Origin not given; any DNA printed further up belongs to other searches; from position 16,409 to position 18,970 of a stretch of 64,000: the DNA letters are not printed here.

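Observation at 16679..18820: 713-aa orphan protein translationally coupled to the signalling operon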

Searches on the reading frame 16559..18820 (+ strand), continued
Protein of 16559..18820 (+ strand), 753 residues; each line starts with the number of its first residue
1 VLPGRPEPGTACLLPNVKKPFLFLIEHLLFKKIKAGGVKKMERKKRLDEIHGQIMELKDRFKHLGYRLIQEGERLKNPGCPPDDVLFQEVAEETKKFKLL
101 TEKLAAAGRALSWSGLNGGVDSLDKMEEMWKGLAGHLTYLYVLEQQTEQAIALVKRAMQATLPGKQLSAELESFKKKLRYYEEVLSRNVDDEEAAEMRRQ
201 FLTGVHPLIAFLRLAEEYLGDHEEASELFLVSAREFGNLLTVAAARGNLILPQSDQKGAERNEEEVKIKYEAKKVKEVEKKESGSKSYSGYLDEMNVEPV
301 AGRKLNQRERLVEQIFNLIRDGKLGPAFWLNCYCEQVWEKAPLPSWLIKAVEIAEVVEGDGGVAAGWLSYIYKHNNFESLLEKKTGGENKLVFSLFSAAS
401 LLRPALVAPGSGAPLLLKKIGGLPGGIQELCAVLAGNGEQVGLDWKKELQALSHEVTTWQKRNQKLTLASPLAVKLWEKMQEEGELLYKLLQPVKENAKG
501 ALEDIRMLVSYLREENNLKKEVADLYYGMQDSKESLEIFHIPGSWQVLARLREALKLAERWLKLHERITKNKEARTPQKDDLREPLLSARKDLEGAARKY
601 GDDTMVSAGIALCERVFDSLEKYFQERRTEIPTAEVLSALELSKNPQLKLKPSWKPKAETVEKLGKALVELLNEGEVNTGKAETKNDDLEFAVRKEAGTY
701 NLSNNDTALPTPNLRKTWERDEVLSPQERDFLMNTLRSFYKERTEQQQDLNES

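Call 75: find_encoding_contigs(protein=P0016, flank=8000, max_places=2)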
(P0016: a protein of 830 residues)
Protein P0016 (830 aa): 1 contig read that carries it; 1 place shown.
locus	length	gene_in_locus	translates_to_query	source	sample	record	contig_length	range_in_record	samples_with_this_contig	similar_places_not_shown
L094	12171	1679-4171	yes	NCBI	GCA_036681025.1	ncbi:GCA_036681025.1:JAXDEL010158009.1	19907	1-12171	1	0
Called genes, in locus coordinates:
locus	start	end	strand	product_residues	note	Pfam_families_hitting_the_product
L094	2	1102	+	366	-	?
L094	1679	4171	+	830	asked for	-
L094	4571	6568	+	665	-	PF02810:SEC-C, PF07719:TPR_2 (faint), PF14559:TPR_19 (weak), PF13432:TPR_16 (weak)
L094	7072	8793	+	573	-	-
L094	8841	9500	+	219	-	PF07929:PRiA4_ORF3 (weak)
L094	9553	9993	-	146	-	PF01934:HepT-like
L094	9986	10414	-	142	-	PF01909:NTP_transf_2, PF18765:Polbeta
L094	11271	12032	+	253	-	PF01797:Y1_Tnp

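Call 76: find_encoding_contigs(protein=P0011, flank=8000, max_places=2)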
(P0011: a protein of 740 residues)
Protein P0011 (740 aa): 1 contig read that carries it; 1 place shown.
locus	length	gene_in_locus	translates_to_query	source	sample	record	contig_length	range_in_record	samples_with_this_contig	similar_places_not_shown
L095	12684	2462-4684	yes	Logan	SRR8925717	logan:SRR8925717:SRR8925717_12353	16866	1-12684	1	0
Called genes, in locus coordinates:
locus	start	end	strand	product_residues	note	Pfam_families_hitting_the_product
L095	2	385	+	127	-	?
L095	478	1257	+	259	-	PF04542:Sigma70_r2, PF04539:Sigma70_r3 (weak), PF08281:Sigma70_r4_2 (faint), PF04545:Sigma70_r4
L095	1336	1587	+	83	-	-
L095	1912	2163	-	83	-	-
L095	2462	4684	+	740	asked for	-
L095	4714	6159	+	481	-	PF00989:PAS (weak), PF08448:PAS_4, PF13426:PAS_9 (faint), PF00990:GGDEF, PF13487:HD_5, PF01966:HD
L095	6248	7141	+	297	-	PF00512:HisKA, PF02518:HATPase_c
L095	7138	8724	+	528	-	PF01590:GAF, PF13185:GAF_2 (weak), PF00989:PAS, PF08448:PAS_4, PF13188:PAS_8 (weak), PF00512:HisKA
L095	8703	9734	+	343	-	PF00072:Response_reg, PF13487:HD_5, PF01966:HD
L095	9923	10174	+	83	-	PF05239:PRC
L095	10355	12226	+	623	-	PF03477:ATP-cone, PF13597:NRDD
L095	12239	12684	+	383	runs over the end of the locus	-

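Call 77: find_encoding_contigs(protein=P0015, flank=8000, max_places=2)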
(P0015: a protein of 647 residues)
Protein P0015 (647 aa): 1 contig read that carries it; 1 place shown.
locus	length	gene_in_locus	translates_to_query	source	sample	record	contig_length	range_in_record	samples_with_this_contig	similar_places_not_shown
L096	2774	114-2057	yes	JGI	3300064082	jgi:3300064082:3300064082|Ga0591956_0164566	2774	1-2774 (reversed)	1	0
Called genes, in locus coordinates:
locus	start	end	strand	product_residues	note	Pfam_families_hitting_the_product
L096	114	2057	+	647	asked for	-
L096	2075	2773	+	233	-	?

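Call 78: predict_structure(alignment_id=A4)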
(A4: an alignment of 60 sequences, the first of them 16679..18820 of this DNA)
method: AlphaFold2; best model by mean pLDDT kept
length: 713 residues; sequences in the alignment: 60
mean_pLDDT: 85.8   pTM: 0.64
mean pLDDT of the five models: 85.8, 85.8, 84.9, 84.9, 84.4
residues with pLDDT >= 90: 464; 70-90: 126; 50-70: 66; < 50: 57
segments of 3 or more residues with pLDDT < 50: 217-224, 239-259, 642-668
pLDDT, mean of each block of 10 residues (from residue 1): 94 97 96 92 95 98 96 92 96 94 93 96 86 97 96 97 96 93 95 97 95 62 56 56 38 45 80 96 95 95 96 96 95 90 74 96 95 94 95 80 82 97 89 95 97 95 95 97 93 79 93 98 91 81 95 97 95 97 87 90 91 89 90 73 40 35 43 64 68 72 69 58
secondary structure, 60 per line:
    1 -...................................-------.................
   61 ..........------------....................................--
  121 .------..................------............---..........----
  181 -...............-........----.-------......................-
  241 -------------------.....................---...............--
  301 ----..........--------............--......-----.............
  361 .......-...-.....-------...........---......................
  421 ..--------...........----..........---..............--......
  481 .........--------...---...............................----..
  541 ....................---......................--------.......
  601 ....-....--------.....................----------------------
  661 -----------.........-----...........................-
elements in order (helices of 4 or more, strands of 3 or more residues): H2-36 H44-70 H83-118 H128-145 H152-163 H167-176 H182-196 H198-205 H218-239 H260-280 H284-298 H305-314 H323-334 H337-342 H348-367 H373-377 H385-395 H399-422 H431-441 H446-455 H459-472 H475-489 H504-534 H539-560 H564-585 H594-604 H606-609 H618-638 H672-680 H686-712

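Call 91: find_related_loci(query=A1, collection=metagenome_contigs, flank=8000)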
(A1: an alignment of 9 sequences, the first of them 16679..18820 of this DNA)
Query A1 (713 aa) in metagenome_contigs; peptide patterns used: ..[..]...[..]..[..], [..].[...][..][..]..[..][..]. (x = any residue, [..] = any of these).
110 stretches matched a pattern; 6 encode a relative of the query (tblastn E <= 1e-3); 6 distinct loci.
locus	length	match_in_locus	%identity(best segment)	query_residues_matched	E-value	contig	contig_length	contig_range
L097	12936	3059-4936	38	47-699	1e-120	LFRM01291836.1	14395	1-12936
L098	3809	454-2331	39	47-699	2e-123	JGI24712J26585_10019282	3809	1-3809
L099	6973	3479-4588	53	271-637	9e-119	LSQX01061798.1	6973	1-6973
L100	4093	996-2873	44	1-699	5e-102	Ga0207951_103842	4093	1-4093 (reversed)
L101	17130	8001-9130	50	266-641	7e-80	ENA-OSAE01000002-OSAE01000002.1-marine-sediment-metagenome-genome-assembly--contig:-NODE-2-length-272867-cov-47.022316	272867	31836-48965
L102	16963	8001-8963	32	261-580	8e-31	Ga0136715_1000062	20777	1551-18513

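Call 101: search_dna_similar(query=window:16679-18820:+, collection=phages, mode=protein, max_evalue=0.001, max_rows=10)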
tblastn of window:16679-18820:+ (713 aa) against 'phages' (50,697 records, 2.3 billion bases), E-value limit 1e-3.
No match.

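Call 102: search_dna_similar(query=window:16679-18820:+, collection=plasmids, mode=protein, max_evalue=0.001, max_rows=15)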
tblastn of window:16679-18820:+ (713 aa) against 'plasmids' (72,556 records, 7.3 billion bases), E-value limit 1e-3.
No match.

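Call 103: search_dna_similar(query=P0029, collection=plasmids, mode=protein, max_evalue=1e-10, max_rows=12)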
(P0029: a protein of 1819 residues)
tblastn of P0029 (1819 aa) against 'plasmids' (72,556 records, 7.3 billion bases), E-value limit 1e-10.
Records with a match: 28; places in all: 28; records where one place covers at least 80% of the query: 1.
Best place of each record, by identity: <60% 28.
By first word of the organism name: Streptomyces 6; Bradyrhizobium 4; Sinorhizobium 3; Streptantibioticus 2; Azospirillum 2; Methylocystis 2; Brasilonema 1; Salinibacter 1; Candidatus 1; Microvirga 1; and 5 more.
By predicted mobility (MOB-suite, as given by PLSDB): non-mobilizable 15; mobilizable 8; conjugative 5.
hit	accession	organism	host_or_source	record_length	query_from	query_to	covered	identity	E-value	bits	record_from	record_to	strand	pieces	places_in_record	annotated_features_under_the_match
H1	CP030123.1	Brasilonema octagenarum UFV-E1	Eucalyptus grandis,mixed culture,leaves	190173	355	1811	80%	32.4%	0e+0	712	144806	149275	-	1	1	hypothetical protein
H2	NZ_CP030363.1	Salinibacter ruber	-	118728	354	1728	76%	26.9%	6e-121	434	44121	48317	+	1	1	ATP-binding protein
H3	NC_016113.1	Streptantibioticus cattleyicolor NRRL 8057 = DSM 46488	-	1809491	358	1707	74%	25.4%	4e-75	287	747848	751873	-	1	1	none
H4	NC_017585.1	Streptantibioticus cattleyicolor NRRL 8057 = DSM 46488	-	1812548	358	1707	74%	25.4%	4e-75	287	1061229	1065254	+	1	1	none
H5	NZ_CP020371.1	Candidatus Thiodictyon syntrophicum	meromictic lake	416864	694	1801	61%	30.0%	4e-114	412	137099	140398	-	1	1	hypothetical protein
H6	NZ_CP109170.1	Streptomyces sp. NBC_01724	-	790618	867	1814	50%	29.5%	3e-81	331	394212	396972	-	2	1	hypothetical protein (x3)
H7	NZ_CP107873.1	Streptomyces virginiae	-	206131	807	1772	53%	27.5%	1e-73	282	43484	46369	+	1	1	hypothetical protein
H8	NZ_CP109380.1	Streptomyces sp. NBC_01546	-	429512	857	1730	48%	30.1%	5e-75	286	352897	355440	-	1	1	AAA family ATPase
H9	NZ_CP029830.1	Azospirillum ramasamyi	single cell,Cow dung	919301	823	1685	47%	29.8%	6e-90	335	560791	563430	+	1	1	RNaseH domain-containing protein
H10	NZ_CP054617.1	Azospirillum oryzae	cell culture,soil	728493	823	1685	47%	29.7%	3e-89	333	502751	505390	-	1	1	RNaseH domain-containing protein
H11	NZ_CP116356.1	Streptomyces xanthophaeus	whole organism,soil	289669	866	1707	46%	29.5%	1e-76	291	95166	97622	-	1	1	AAA family ATPase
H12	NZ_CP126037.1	Bradyrhizobium elkanii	Glycine max,soybean,root nodule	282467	694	1703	56%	24.6%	6e-57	227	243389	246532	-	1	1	RNaseH domain-containing protein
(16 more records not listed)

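Call 105: get_annotated_region(hit=H2, flank=7000)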
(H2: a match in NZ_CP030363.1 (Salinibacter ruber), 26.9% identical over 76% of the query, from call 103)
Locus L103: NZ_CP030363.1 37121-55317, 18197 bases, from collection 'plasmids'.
description: Salinibacter ruber strain SP73 plasmid pSR118, complete sequence
organism: Salinibacter ruber (NCBI taxid 146919)
taxonomy: Bacteria; Rhodothermota; Rhodothermia; Rhodothermales; Salinibacteraceae; Salinibacter; Salinibacter ruber
host: -; source: -; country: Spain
typing (MOB-suite, as given by PLSDB): non-mobilizable
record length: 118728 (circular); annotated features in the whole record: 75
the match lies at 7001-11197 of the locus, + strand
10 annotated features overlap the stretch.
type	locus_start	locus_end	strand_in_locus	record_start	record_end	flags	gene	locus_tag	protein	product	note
CDS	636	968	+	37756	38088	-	-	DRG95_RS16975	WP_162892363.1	thermonuclease family protein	-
CDS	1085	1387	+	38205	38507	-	-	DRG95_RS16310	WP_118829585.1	hypothetical protein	-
CDS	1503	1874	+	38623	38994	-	-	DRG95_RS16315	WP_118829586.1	hypothetical protein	-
CDS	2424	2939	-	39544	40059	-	-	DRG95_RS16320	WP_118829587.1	hypothetical protein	-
CDS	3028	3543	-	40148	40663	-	-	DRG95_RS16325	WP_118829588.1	zinc ribbon domain-containing protein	-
CDS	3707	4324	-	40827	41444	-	-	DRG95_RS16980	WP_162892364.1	hypothetical protein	-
CDS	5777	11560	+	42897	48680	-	-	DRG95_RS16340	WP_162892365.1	ATP-binding protein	-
CDS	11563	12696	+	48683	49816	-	-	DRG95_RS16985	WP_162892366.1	hypothetical protein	-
CDS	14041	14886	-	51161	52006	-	-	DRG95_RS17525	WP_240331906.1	transposase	-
CDS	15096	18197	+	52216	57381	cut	-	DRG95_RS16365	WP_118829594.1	DUF3320 domain-containing protein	-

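Call 106: get_annotated_region(hit=H9, flank=6000)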
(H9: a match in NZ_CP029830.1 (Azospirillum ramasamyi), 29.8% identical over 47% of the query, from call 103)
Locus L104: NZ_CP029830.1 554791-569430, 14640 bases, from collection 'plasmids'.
description: Azospirillum ramasamyi strain M2T2B2 plasmid unnamed1, complete sequence
organism: Azospirillum ramasamyi (NCBI taxid 682998)
taxonomy: Bacteria; Pseudomonadota; Alphaproteobacteria; Rhodospirillales; Azospirillaceae; Azospirillum; Azospirillum ramasamyi
host: -; source: single cell,Cow dung; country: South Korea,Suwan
typing (MOB-suite, as given by PLSDB): non-mobilizable
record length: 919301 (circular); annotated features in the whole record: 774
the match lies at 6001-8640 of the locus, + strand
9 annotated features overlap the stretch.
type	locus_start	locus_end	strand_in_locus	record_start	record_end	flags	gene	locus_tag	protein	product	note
CDS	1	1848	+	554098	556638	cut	-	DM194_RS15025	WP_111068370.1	RNaseH domain-containing protein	-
CDS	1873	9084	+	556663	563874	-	-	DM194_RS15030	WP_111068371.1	RNaseH domain-containing protein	-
CDS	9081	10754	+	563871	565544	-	-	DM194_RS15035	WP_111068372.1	AAA family ATPase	-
CDS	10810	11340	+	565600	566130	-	-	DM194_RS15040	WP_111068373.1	hypothetical protein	-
CDS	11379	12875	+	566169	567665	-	-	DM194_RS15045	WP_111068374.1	DUF6035 family protein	-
CDS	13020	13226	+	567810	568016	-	-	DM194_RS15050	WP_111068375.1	hypothetical protein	-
CDS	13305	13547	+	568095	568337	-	-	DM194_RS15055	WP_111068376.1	hypothetical protein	-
CDS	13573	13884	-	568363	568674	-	-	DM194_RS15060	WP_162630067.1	hypothetical protein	-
CDS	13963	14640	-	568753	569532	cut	-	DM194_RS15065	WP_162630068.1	DUF3775 domain-containing protein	-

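Call 108: fold_search(model_id=the predicted structure, library=viral)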
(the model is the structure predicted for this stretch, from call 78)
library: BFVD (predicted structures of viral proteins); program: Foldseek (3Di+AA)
matches with E <= 10: 235; with E <= 0.001: 0
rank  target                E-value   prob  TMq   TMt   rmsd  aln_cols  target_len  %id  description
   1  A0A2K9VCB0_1          3.3e-03  0.44  0.10  0.08  36.2       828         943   11  Tail length tape-measure protein [Lactobacillus phage Nyseid]
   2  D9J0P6                7.4e-03  0.77  0.14  0.11  32.6       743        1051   10  Gp99 [Brochothrix phage A9]
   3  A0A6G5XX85            1.2e-02  0.30  0.09  0.06  30.4       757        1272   10  (no name in the UniProt tables at hand)
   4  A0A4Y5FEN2            1.4e-02  0.25  0.09  0.07  39.0       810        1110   11  Tape measure protein [Lactobacillus phage 521B]
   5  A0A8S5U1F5            3.2e-02  0.25  0.10  0.10  34.7       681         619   13  Minor tail protein [Siphoviridae sp. ctt8434]
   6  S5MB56                4.4e-02  0.20  0.10  0.09  42.8       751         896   12  Autolysin [Bacillus phage Shanette]
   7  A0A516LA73            4.8e-02  0.18  0.09  0.06  37.0       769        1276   13  (no name in the UniProt tables at hand)
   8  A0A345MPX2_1          4.8e-02  0.10  0.06  0.06  39.8       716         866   13  (no name in the UniProt tables at hand)
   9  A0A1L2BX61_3          5.7e-02  0.12  0.09  0.06  72.3       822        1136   12  Tape measure protein [Nodularia phage vB_NpeS-2AV2]
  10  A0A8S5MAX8            6.5e-02  0.16  0.12  0.09  37.1       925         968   15  Minor tail protein [Myoviridae sp. ctRPH1]
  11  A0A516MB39            6.5e-02  0.15  0.11  0.07  36.2       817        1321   12  (no name in the UniProt tables at hand)
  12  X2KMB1                6.5e-02  0.12  0.08  0.09  34.0       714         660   12  Tape measure domain protein [Enterococcus phage AUEF3]
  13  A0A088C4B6            8.4e-02  0.15  0.11  0.07  35.4       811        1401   14  (no name in the UniProt tables at hand)
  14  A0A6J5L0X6            9.6e-02  0.13  0.10  0.09  39.0       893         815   11  Uncharacterized protein [uncultured Caudovirales phage]
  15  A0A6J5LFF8            1.2e-01  0.13  0.11  0.09  33.8       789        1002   11  Uncharacterized protein [uncultured Caudovirales phage]
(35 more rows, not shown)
